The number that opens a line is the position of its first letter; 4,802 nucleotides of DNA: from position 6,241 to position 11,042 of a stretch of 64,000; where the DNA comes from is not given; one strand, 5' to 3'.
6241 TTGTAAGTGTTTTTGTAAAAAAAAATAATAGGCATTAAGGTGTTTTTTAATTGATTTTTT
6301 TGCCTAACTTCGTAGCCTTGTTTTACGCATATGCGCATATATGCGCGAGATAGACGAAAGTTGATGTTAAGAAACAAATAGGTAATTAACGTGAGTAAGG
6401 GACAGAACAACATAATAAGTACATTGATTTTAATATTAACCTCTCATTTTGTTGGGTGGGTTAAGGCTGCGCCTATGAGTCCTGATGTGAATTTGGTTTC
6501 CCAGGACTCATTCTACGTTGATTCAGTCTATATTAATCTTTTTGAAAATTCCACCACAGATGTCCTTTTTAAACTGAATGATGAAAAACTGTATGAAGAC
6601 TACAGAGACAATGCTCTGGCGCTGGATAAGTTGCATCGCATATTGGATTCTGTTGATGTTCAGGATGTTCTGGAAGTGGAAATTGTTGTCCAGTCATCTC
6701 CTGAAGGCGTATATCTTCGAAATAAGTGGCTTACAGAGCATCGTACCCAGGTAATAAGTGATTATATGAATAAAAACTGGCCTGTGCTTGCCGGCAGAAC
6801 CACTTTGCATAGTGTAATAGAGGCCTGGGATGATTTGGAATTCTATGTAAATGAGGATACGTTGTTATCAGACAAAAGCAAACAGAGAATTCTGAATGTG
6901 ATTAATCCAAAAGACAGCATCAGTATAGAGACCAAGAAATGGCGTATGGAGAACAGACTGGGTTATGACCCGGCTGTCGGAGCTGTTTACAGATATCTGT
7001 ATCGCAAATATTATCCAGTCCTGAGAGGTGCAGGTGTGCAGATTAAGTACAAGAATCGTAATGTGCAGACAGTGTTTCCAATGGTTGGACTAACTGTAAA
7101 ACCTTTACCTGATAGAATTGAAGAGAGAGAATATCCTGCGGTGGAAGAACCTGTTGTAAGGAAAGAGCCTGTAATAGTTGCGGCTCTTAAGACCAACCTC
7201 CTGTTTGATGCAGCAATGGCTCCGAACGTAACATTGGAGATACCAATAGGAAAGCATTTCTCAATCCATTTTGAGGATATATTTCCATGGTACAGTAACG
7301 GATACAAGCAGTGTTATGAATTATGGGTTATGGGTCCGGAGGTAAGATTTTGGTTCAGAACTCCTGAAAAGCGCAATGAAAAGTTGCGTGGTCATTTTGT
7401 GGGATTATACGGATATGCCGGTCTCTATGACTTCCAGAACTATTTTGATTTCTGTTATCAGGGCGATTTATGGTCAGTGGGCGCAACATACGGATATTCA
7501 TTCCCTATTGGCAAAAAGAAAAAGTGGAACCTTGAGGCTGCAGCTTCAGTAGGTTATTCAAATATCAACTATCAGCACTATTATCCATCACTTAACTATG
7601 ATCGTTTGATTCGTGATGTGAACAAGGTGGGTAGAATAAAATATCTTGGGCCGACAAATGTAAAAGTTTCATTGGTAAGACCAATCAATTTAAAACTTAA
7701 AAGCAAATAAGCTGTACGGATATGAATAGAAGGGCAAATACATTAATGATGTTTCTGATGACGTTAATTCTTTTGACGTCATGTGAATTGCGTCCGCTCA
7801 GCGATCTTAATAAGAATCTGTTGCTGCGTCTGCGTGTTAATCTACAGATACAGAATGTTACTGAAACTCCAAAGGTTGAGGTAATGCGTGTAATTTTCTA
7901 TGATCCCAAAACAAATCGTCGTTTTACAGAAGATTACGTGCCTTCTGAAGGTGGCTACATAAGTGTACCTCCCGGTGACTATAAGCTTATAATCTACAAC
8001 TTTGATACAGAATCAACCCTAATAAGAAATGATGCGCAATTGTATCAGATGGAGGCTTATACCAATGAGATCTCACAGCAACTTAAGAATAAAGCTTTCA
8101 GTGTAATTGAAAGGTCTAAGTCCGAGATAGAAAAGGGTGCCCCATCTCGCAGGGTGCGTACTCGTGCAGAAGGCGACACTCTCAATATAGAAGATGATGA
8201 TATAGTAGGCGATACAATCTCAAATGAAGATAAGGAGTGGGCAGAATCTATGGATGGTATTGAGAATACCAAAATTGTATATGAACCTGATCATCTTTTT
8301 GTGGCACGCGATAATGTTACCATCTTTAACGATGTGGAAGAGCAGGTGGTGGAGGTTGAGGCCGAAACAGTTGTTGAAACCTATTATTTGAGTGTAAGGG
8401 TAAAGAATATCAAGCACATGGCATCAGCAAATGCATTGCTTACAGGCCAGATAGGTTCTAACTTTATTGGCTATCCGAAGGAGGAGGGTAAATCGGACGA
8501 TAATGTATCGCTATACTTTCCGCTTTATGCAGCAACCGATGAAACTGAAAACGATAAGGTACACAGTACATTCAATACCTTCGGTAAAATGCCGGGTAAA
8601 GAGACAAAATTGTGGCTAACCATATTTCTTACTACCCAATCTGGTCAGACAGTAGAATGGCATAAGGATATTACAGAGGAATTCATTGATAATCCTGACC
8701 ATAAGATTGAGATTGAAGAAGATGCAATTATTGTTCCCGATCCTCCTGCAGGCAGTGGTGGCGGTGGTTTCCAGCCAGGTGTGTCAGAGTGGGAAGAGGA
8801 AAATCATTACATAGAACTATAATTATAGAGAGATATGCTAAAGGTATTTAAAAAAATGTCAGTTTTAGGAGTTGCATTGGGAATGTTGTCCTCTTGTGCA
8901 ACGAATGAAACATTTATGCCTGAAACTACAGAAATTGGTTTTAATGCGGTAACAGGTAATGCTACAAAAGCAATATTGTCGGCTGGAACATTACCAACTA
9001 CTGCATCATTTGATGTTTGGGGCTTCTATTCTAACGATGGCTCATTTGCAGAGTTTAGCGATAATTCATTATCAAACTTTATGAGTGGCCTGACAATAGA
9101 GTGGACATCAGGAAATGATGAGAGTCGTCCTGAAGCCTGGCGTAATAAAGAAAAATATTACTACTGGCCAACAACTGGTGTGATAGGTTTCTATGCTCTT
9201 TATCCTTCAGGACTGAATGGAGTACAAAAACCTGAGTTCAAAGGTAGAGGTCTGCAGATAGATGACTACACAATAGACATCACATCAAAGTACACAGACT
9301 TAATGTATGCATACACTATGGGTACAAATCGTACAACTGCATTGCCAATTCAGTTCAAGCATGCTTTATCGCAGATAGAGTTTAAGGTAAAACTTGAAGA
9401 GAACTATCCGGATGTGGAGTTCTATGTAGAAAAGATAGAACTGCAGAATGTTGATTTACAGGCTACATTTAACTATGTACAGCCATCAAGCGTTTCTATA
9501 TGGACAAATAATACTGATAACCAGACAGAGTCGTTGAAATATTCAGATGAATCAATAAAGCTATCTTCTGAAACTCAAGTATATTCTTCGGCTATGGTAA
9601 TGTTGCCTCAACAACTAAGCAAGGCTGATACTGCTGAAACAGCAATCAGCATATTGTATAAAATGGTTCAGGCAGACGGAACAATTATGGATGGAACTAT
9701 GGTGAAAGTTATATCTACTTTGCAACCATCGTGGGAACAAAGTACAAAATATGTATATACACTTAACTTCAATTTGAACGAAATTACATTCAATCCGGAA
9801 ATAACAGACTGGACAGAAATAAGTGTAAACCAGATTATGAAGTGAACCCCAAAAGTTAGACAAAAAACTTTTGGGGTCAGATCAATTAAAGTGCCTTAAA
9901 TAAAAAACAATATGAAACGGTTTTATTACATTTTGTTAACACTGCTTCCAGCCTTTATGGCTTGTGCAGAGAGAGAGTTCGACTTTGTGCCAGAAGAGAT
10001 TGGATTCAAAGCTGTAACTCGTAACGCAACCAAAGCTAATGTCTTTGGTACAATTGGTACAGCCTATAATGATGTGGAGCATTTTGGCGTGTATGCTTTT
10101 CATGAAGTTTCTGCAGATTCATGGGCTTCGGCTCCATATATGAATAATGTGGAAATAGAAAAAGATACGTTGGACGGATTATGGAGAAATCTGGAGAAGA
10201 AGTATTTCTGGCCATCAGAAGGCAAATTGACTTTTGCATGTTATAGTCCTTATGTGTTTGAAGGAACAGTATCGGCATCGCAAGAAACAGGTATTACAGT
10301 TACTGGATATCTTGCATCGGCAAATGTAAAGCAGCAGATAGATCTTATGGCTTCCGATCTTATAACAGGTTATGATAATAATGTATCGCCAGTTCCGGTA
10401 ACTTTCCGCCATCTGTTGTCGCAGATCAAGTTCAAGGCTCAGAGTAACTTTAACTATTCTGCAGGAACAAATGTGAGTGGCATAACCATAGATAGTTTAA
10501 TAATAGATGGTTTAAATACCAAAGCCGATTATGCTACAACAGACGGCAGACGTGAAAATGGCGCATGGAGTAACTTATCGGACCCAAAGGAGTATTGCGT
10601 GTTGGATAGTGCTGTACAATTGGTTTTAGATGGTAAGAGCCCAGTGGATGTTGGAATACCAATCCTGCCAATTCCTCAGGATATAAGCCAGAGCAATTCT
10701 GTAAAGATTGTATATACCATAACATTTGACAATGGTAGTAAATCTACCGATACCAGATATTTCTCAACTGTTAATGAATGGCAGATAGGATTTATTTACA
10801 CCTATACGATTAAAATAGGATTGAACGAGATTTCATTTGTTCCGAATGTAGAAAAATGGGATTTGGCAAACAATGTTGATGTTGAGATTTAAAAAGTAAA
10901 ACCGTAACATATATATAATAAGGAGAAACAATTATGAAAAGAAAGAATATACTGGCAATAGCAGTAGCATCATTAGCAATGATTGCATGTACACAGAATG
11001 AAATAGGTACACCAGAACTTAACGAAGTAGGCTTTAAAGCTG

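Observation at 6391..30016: Oversized type V pilus-like locus: barrel, anchor-like lipoprotein, nine tandem fimbrillin-like paralogs and a 3801-aa T9SS cargo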

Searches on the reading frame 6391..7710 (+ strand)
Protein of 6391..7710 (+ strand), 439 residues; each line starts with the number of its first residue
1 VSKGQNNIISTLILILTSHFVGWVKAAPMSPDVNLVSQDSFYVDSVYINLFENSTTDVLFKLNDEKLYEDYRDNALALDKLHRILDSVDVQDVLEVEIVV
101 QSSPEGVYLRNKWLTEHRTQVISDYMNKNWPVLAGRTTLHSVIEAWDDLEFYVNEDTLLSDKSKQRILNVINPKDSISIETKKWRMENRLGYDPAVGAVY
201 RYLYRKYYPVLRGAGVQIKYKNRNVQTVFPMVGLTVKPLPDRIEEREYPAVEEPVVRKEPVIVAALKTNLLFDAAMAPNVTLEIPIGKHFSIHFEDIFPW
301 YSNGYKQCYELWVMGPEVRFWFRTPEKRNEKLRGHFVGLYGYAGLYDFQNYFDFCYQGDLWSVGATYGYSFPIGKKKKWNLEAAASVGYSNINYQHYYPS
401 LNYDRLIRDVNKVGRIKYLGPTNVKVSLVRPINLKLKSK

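Call 4: search_protein_families(library=pfam, proteins=[window:6391-7710:+], max_evalue=0.01)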
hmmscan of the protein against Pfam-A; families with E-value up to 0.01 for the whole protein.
window:6391-7710:+ (439 aa): 1 family
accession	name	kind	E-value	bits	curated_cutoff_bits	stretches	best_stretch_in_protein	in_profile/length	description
PF12099.14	DUF3575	-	4e-32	111.4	21.1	1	264-429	18-174/177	Protein of unknown function (DUF3575)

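Call 7: search_protein_families(library=ncbifam, proteins=[window:6391-7710:+], max_evalue=0.1)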
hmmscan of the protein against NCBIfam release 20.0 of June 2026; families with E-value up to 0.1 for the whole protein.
window:6391-7710:+ (439 aa): 0 families

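Call 77: search_solved_structures(query=window:6391-7710:+, max_evalue=1)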
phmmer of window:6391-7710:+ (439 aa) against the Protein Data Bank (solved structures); distinct sequences matched with E-value up to 1: 1.
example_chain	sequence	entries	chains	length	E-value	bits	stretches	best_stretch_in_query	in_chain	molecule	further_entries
5i8j_A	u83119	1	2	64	0.21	13.8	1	19-71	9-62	Dmd discriminator of mRNA degradation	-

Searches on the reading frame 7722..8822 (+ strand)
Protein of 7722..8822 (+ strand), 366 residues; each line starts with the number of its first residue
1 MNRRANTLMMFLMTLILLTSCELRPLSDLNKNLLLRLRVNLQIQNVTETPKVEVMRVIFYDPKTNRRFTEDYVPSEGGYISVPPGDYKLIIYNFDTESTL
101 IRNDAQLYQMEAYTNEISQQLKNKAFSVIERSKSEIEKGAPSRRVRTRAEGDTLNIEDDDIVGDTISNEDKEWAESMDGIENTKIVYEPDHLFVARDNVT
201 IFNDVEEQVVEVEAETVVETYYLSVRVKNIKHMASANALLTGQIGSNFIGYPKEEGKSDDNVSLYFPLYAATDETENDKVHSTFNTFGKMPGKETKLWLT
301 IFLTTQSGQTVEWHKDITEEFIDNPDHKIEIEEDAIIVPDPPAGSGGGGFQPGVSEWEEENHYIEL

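Call 4: search_protein_families(library=pfam, proteins=[window:7722-8822:+], max_evalue=0.01)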
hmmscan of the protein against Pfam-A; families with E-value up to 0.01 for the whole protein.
window:7722-8822:+ (366 aa): 2 families
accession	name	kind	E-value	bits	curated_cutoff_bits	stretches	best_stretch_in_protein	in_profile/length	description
PF17145.10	DUF5119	-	2.6e-24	86.5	27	1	34-254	14-181/191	Domain of unknown function (DUF5119)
PF08842.16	Mfa2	-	1.3e-07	32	21.2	1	180-318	104-234/277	Fimbrillin-A associated anchor proteins Mfa1 and Mfa2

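Call 7: search_protein_families(library=ncbifam, proteins=[window:7722-8822:+], max_evalue=0.1)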
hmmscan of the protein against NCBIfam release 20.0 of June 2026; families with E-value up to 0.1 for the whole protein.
window:7722-8822:+ (366 aa): 0 families

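Call 13: find_encoding_contigs(protein=window:7722-8822:+, flank=10000, max_places=6)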
Protein window:7722-8822:+ (366 aa): 12 contigs read that carry it; 6 places shown.
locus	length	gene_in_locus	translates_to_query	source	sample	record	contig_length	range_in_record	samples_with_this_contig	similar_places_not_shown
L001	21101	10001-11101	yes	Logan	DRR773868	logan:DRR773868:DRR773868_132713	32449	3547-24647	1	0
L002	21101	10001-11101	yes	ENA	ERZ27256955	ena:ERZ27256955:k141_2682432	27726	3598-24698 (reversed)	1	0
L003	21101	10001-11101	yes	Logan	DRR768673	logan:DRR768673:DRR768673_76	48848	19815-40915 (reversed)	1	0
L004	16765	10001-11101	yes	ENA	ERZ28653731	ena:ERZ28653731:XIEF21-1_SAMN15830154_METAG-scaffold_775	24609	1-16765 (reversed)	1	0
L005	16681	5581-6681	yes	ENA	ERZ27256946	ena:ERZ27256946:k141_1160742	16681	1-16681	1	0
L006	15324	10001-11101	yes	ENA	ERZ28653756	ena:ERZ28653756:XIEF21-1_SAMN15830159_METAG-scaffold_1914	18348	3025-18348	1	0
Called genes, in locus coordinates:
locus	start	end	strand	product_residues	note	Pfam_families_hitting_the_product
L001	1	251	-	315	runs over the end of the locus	PF03279:Lip_A_acyltrans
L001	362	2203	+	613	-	PF00664:ABC_membrane, PF00005:ABC_tran, PF02463:SMC_N (weak)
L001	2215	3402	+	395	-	PF22660:RS_preATP-grasp-like, PF02222:ATP-grasp, PF21244:PurT_C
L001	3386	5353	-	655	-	PF00884:Sulfatase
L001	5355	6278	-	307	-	PF00294:PfkB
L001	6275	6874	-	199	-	PF13580:SIS_2 (faint), PF01380:SIS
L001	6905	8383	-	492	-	PF01943:Polysacc_synt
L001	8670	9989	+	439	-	PF12099:DUF3575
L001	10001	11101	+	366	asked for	PF08842:Mfa2 (faint), PF17145:DUF5119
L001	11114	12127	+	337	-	PF13149:Mfa_like_1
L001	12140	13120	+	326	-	PF13149:Mfa_like_1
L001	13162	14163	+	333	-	PF13149:Mfa_like_1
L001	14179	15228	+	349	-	PF13149:Mfa_like_1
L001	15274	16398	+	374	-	-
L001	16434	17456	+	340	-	PF13149:Mfa_like_1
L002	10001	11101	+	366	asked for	PF08842:Mfa2 (faint), PF17145:DUF5119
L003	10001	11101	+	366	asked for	PF08842:Mfa2 (faint), PF17145:DUF5119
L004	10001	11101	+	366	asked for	PF08842:Mfa2 (faint), PF17145:DUF5119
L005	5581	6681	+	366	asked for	PF08842:Mfa2 (faint), PF17145:DUF5119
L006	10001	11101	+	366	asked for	PF08842:Mfa2 (faint), PF17145:DUF5119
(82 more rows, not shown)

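Call 26: search_solved_structures(query=window:7722-8822:+, max_evalue=1)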
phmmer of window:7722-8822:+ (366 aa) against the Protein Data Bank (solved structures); distinct sequences matched with E-value up to 1: 1.
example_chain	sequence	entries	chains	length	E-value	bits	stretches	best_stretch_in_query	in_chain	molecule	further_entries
5cag_A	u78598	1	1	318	2.1e-13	53.6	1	35-116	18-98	Uncharacterized protein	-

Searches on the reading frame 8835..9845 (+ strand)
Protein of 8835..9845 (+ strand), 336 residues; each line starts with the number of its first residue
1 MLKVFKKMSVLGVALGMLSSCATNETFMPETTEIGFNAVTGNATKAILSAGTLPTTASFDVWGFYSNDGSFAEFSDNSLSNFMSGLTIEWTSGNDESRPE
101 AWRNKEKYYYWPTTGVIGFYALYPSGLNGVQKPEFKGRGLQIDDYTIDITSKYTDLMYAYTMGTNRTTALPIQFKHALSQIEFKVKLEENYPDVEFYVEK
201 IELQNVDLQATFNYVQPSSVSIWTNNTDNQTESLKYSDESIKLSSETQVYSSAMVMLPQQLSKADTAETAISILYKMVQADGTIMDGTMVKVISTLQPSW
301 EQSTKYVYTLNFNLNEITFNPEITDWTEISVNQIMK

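Call 4: search_protein_families(library=pfam, proteins=[window:8835-9845:+], max_evalue=0.01)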
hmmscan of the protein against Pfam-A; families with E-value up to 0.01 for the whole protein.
window:8835-9845:+ (336 aa): 1 family
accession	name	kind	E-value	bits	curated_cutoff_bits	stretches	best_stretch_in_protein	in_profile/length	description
PF13149.12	Mfa_like_1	-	3e-21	77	27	1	81-326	30-246/246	Fimbrillin-like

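Call 7: search_protein_families(library=ncbifam, proteins=[window:8835-9845:+], max_evalue=0.1)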
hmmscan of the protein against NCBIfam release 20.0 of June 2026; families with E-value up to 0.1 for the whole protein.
window:8835-9845:+ (336 aa): 0 families

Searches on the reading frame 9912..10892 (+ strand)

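Call 4: search_protein_families(library=pfam, proteins=[window:9912-10892:+], max_evalue=0.01)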
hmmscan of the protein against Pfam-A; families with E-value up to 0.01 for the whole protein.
window:9912-10892:+ (326 aa): 1 family
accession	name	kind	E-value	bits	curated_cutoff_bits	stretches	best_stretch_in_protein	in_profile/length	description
PF13149.12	Mfa_like_1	-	1.5e-25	91.1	27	1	49-316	5-246/246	Fimbrillin-like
